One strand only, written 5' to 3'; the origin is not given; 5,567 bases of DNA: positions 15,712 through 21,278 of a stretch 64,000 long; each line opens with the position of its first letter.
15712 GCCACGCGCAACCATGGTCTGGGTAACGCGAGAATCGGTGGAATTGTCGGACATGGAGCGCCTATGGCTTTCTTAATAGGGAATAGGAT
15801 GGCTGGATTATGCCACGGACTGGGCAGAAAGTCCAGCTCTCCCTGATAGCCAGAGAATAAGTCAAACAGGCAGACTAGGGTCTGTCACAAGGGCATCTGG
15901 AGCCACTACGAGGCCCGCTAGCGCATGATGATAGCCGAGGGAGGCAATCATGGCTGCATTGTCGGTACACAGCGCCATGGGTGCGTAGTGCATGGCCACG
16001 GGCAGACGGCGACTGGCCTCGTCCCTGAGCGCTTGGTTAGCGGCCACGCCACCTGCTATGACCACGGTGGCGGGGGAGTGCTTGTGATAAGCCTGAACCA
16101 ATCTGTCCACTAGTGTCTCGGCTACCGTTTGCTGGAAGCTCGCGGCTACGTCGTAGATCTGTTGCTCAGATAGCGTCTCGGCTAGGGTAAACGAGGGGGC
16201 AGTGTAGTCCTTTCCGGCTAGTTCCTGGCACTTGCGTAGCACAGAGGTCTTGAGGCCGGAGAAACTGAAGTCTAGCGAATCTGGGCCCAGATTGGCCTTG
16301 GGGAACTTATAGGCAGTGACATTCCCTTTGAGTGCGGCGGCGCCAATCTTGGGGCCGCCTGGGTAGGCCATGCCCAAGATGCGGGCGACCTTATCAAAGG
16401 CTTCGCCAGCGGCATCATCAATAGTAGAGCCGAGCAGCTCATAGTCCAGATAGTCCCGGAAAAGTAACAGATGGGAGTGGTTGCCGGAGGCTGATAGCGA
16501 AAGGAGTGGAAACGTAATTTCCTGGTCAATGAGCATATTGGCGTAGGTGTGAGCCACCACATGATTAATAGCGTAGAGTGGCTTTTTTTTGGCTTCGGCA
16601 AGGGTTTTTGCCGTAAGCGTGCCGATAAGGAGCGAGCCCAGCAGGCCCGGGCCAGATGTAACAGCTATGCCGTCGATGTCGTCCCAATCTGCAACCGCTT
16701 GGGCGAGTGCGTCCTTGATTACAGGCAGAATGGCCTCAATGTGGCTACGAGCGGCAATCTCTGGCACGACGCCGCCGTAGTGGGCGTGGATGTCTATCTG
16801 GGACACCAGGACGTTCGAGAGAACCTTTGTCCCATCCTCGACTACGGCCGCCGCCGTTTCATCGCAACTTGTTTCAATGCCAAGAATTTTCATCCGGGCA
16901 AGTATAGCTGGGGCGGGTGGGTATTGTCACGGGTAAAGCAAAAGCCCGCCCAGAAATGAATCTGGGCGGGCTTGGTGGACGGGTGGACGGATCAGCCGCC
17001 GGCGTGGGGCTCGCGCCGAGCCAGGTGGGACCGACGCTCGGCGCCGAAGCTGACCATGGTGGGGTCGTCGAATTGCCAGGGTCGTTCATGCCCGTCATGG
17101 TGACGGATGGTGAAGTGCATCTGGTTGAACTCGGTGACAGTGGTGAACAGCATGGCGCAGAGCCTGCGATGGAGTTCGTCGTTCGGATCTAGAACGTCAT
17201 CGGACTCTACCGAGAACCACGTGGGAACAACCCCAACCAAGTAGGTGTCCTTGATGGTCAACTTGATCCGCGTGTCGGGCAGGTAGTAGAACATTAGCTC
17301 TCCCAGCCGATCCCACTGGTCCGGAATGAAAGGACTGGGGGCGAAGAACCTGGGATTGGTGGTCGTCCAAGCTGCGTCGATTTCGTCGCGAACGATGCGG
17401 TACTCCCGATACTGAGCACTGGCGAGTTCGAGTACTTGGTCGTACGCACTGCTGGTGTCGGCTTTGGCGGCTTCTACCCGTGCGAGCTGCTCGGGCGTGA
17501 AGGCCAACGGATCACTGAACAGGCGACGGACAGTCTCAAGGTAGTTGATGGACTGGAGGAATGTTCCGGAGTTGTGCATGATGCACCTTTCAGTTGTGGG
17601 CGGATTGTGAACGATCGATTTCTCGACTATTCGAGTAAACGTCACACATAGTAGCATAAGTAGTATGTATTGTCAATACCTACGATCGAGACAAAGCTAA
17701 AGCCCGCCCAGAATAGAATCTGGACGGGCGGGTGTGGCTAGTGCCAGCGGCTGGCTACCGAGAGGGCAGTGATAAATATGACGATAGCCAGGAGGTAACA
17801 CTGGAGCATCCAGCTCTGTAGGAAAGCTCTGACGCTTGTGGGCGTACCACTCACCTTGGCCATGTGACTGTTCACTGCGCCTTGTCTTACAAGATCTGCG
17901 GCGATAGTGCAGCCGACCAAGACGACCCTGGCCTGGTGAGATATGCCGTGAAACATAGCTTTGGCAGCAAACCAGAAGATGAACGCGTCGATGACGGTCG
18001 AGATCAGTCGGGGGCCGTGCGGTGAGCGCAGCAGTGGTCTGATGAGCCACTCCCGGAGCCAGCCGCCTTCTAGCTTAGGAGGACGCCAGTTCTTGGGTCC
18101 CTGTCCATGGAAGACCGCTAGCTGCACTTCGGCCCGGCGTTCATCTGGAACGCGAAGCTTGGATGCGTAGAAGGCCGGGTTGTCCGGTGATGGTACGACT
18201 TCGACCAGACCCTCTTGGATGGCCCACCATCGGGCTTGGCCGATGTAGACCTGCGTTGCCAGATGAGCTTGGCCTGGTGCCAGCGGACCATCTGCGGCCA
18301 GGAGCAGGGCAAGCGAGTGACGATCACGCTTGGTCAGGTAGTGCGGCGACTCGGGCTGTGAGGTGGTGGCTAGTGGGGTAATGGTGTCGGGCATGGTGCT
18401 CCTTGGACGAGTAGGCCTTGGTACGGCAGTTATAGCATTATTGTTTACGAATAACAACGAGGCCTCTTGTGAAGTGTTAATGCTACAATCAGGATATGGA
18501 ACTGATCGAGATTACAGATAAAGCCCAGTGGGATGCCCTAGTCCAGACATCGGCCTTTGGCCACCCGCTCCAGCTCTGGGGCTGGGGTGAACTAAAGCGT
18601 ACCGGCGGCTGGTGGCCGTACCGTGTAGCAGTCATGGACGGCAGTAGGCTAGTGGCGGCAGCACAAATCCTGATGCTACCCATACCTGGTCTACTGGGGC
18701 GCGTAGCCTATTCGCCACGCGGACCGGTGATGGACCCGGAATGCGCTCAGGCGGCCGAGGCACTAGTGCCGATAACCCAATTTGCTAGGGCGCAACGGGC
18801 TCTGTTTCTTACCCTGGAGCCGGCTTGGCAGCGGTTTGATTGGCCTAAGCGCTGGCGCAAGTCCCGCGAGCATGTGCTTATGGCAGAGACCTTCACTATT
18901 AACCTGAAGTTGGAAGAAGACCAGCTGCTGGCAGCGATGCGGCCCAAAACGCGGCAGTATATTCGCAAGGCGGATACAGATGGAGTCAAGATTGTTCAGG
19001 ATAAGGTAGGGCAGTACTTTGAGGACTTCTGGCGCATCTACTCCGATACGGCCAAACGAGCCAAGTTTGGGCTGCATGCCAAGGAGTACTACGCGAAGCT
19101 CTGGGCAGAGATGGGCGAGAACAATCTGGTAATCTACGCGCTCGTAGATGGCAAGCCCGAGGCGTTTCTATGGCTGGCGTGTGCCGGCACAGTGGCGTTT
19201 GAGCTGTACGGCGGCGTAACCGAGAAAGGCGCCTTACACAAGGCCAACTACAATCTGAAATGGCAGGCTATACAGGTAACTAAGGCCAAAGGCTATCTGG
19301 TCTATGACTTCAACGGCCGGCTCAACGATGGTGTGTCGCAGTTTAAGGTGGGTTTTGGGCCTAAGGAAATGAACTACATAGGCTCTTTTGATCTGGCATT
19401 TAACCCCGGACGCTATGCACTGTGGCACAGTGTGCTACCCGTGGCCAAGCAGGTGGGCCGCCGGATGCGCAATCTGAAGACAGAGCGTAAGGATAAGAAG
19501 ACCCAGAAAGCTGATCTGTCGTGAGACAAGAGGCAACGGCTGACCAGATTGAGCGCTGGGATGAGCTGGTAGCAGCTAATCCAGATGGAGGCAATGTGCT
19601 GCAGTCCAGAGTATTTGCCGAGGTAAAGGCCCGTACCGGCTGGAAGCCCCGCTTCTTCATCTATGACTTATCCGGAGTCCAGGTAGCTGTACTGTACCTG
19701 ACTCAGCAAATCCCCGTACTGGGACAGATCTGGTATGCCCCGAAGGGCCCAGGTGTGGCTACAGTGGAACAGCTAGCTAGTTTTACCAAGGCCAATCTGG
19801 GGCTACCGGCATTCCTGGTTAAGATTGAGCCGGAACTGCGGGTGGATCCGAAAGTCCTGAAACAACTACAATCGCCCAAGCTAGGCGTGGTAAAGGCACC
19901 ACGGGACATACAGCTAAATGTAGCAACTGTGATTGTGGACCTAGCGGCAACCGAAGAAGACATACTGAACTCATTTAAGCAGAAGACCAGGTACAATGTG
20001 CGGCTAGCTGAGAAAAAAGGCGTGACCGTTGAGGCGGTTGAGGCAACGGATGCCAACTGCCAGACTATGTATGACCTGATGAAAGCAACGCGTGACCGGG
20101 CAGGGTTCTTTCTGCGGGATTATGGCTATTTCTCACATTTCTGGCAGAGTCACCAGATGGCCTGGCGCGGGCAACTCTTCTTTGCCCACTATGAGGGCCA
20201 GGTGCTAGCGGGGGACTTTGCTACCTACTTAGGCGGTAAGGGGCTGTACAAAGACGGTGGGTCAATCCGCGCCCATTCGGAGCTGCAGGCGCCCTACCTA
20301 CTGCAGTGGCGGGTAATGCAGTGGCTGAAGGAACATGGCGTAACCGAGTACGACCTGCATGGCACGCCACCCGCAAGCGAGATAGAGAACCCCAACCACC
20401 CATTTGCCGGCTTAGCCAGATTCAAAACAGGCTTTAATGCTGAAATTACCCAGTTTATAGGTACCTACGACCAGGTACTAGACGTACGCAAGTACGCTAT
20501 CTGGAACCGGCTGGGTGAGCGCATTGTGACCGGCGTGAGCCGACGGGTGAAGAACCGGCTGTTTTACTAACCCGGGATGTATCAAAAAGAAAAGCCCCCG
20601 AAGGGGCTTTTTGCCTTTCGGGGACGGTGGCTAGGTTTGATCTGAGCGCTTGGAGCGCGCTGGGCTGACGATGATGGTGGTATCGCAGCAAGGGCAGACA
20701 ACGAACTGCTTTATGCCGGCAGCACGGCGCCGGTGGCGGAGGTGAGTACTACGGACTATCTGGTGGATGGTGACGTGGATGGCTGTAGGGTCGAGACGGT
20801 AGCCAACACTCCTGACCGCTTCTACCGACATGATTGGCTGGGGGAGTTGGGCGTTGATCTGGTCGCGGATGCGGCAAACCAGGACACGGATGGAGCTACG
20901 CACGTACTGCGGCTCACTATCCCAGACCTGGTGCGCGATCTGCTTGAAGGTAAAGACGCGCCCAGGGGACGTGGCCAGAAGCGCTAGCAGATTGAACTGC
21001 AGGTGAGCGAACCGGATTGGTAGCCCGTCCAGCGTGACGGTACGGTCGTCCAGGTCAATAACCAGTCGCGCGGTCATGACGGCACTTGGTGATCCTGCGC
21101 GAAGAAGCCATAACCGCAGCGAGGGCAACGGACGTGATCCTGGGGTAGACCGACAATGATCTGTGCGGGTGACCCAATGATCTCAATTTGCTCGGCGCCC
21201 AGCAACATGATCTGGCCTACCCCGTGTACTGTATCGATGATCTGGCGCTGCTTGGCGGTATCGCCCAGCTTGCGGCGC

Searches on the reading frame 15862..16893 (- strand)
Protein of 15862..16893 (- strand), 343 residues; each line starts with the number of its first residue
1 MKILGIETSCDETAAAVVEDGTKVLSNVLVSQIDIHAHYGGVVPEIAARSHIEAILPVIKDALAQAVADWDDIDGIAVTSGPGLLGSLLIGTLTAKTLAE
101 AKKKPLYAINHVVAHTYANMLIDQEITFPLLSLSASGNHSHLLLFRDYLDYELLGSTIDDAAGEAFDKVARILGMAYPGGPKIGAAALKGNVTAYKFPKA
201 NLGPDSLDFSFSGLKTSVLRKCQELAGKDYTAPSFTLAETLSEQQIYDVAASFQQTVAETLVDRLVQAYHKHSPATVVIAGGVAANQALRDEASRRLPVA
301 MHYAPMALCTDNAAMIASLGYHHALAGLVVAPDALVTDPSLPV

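Call 9: search_protein_families(library=pfam, proteins=[window:15862-16893:-])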
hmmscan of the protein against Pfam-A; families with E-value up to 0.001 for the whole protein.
window:15862-16893:- (343 aa): 3 families
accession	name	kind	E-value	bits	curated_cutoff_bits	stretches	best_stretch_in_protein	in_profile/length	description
PF00814.31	TsaD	-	5.7e-87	292.2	24.8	1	23-317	1-263/264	tRNA N6-adenosine threonylcarbamoyltransferase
PF22521.2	HypF_C_2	-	4.5e-07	30.3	27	1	237-298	157-218/241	Carbamoyltransferase, Kae1-like Domain, second subdomain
PF02543.21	Carbam_trans_N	-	4e-05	23.7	24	0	234-287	263-314/346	Carbamoyltransferase N-terminus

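Call 16: list_cluster_members(proteins=[P0001, P0002, window:15862-16893:-])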
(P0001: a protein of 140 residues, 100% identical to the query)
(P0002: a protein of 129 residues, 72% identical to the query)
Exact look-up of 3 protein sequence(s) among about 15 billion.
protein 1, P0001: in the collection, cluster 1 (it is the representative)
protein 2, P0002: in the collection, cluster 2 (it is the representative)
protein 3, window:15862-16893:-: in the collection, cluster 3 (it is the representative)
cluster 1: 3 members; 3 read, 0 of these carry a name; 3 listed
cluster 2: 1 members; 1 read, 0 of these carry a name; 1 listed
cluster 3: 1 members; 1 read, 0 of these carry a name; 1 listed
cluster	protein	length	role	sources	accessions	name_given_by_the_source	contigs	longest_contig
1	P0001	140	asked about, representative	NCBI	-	-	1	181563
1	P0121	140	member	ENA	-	-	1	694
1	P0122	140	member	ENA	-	-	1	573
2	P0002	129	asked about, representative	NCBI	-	-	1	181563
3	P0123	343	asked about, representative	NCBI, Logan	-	-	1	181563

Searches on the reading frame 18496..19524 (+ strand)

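Call 92: search_protein_families(library=pfam, proteins=[window:18496-19524:+])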
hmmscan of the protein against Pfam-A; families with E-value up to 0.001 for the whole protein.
window:18496-19524:+ (342 aa): 2 families
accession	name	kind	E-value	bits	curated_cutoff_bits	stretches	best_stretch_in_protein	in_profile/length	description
PF02388.22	FemAB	-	3.8e-37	128.5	24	3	134-217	155-238/406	FemAB family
PF13480.13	Acetyltransf_6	-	2.8e-09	37.7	22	1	148-284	3-142/143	Acetyltransferase (GNAT) domain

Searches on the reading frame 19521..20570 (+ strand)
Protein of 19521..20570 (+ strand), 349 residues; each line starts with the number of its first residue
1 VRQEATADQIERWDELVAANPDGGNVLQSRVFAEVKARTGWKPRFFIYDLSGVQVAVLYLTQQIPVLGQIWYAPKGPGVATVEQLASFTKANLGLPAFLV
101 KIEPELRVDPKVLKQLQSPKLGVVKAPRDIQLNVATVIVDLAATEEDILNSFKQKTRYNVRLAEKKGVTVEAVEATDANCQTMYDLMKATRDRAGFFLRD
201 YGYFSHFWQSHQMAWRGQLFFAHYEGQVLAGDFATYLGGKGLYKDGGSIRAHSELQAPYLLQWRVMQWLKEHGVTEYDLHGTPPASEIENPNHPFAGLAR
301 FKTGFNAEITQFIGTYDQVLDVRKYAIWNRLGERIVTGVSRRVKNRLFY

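Call 92: search_protein_families(library=pfam, proteins=[window:19521-20570:+])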
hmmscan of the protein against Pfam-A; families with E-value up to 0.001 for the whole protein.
window:19521-20570:+ (349 aa): 2 families
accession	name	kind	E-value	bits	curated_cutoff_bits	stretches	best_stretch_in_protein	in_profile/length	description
PF02388.22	FemAB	-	4.2e-31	108.6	24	2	227-328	306-401/406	FemAB family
PF13480.13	Acetyltransf_6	-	2.7e-12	47.5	22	1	152-281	3-136/143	Acetyltransferase (GNAT) domain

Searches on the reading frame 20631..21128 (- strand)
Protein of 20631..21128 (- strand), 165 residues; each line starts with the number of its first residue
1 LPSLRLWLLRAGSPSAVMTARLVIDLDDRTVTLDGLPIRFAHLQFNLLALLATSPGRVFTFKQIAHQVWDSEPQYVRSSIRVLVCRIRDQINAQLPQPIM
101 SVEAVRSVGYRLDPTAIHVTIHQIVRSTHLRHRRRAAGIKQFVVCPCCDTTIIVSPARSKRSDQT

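Call 92: search_protein_families(library=pfam, proteins=[window:20631-21128:-])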
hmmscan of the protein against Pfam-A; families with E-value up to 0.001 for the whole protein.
window:20631-21128:- (165 aa): 1 family
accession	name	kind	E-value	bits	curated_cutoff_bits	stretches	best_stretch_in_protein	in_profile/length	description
PF00486.34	Trans_reg_C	-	1.6e-14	54.2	26.2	1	37-112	3-77/77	Transcriptional regulatory protein, C terminal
